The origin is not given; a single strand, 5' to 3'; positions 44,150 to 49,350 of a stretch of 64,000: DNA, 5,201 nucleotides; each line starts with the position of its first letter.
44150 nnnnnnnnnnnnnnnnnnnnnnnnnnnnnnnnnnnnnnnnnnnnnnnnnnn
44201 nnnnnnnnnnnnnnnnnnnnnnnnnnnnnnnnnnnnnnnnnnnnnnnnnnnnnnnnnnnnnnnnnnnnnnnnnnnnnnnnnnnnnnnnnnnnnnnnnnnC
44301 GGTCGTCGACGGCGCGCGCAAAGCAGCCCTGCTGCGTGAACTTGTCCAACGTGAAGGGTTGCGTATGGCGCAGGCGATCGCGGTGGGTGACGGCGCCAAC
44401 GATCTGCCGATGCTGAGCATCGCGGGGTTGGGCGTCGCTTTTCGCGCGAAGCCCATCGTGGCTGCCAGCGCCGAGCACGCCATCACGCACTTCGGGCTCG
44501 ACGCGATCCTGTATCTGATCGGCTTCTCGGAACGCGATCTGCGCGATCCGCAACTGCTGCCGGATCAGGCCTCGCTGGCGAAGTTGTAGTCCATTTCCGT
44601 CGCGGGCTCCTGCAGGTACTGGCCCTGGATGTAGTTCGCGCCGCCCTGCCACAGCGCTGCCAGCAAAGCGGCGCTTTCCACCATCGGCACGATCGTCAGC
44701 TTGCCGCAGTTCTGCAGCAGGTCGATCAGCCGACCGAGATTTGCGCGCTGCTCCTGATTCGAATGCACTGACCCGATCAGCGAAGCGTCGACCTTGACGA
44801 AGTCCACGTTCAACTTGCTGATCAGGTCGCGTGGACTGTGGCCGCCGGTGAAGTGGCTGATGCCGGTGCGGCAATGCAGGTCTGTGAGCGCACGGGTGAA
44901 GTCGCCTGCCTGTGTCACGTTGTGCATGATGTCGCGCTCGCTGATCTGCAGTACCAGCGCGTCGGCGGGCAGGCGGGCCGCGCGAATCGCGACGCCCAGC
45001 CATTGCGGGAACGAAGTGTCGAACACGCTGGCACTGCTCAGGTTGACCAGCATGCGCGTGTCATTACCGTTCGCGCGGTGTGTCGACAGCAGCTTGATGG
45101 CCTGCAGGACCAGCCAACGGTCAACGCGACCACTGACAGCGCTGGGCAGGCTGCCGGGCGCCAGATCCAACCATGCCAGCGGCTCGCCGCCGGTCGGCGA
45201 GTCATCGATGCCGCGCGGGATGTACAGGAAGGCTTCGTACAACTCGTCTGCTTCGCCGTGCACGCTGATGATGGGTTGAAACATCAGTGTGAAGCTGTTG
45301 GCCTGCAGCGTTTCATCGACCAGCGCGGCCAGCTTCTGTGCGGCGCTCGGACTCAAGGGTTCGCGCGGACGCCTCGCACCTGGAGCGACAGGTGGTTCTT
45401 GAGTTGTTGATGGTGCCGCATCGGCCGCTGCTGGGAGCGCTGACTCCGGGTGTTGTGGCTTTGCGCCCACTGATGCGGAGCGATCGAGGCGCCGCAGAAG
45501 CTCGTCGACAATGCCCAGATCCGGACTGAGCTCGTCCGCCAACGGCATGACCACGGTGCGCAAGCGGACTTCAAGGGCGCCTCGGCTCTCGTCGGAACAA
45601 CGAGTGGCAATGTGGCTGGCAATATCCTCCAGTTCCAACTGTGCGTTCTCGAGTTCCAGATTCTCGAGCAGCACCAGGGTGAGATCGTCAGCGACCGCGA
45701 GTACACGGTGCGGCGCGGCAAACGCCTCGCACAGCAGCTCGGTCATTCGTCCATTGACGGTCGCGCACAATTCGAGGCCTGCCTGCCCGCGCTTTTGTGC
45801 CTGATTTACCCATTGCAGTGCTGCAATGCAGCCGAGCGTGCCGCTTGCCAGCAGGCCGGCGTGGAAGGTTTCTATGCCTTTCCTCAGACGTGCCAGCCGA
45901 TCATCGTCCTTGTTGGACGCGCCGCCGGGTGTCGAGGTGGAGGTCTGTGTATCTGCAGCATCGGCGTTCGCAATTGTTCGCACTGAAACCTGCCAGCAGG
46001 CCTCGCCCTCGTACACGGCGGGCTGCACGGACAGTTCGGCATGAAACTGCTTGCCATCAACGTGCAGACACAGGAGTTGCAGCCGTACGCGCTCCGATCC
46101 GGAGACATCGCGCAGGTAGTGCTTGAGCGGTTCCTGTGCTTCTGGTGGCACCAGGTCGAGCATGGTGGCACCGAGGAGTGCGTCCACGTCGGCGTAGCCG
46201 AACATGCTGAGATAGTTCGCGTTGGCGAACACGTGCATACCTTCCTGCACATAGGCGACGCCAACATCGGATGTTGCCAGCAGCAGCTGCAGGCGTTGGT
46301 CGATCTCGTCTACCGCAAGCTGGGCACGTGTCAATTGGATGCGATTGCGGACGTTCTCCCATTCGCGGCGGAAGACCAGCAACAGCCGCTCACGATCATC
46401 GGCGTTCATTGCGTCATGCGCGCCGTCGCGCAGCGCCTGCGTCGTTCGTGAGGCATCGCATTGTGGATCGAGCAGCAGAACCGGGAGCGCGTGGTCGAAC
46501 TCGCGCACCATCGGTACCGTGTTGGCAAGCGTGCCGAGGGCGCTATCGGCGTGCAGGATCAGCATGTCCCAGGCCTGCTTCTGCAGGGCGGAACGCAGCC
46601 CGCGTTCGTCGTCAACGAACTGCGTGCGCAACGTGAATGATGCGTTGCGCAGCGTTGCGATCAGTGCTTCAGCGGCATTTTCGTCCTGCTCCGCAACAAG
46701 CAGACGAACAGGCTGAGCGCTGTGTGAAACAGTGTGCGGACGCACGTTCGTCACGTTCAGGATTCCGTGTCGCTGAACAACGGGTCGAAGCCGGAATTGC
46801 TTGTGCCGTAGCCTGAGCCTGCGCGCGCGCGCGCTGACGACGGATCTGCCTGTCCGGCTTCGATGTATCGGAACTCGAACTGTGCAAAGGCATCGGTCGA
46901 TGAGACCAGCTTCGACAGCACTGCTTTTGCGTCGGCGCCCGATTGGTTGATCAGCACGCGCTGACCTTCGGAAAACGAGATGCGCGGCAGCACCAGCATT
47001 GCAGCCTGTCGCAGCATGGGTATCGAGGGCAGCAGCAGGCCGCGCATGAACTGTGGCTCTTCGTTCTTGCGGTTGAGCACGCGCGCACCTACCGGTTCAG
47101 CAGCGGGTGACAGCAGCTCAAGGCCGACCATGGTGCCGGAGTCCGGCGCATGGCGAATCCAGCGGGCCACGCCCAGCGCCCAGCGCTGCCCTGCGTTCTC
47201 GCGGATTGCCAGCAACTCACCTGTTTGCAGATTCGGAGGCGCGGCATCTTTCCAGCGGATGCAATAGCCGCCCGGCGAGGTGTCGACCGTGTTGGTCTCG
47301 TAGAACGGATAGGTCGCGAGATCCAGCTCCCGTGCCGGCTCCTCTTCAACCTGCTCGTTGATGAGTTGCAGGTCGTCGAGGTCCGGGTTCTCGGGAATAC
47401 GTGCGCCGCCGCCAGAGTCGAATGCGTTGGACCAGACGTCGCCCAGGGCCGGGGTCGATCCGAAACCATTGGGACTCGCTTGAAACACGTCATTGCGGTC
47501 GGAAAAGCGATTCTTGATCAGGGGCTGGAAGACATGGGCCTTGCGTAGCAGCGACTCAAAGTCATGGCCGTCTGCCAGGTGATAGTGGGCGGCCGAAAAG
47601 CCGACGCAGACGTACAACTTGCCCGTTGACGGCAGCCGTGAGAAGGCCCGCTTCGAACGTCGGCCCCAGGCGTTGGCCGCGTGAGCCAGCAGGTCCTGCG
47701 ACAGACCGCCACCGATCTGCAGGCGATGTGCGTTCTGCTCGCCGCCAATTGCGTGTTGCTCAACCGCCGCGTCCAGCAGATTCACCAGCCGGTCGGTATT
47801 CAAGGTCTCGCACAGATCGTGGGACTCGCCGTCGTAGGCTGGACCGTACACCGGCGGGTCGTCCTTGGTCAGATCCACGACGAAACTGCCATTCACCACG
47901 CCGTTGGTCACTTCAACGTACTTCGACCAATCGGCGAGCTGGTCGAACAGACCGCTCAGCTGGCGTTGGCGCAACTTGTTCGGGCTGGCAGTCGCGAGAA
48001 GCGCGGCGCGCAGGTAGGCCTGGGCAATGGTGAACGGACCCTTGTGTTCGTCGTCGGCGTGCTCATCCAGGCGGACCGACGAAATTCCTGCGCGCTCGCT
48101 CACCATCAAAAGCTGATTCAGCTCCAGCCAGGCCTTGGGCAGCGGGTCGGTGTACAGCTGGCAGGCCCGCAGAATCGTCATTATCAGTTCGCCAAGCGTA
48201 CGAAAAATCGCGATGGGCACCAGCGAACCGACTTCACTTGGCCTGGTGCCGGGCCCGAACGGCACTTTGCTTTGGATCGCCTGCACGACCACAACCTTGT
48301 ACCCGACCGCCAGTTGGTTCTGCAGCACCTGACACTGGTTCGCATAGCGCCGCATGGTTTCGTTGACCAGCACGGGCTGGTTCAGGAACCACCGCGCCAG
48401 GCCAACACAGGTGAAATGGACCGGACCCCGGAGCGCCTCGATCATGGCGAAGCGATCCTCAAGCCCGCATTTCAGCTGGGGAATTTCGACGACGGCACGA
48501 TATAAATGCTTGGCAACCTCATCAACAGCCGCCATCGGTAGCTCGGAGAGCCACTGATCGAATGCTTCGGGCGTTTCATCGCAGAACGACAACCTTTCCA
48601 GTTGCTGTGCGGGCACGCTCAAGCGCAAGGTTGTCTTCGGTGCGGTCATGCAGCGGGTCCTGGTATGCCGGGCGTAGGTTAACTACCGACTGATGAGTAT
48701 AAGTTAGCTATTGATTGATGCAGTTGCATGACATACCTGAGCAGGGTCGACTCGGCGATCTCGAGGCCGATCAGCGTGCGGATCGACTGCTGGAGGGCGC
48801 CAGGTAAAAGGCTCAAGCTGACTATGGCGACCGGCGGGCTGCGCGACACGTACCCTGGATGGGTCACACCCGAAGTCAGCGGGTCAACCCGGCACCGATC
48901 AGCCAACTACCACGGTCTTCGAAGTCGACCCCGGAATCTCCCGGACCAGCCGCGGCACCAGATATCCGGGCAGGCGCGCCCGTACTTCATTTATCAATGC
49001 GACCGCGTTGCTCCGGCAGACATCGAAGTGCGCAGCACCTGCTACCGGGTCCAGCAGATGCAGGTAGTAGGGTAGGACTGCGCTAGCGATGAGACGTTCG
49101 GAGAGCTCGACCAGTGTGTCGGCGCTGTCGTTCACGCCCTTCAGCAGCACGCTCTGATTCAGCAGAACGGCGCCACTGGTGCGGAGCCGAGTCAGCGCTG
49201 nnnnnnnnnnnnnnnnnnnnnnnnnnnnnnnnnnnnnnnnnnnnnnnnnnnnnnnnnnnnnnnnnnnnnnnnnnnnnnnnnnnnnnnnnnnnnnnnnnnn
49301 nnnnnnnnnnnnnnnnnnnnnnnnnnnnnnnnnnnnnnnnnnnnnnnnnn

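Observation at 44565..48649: fimX-like degenerate GGDEF-EAL gene translationally coupled to an upstream 630-aa PilZ-like protein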

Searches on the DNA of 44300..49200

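Call 69: search_rna_families(source=window, start=44300, end=49200, threshold=evalue, max_evalue=1)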
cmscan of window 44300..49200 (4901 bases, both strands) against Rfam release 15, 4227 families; matches with E-value up to 1: 1.
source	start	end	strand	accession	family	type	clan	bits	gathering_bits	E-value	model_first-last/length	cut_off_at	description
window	45290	45336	-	RF03576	mir-4435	Gene; miRNA;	-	20.5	58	0.79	1-74/74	no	mir-4435 microRNA precursor family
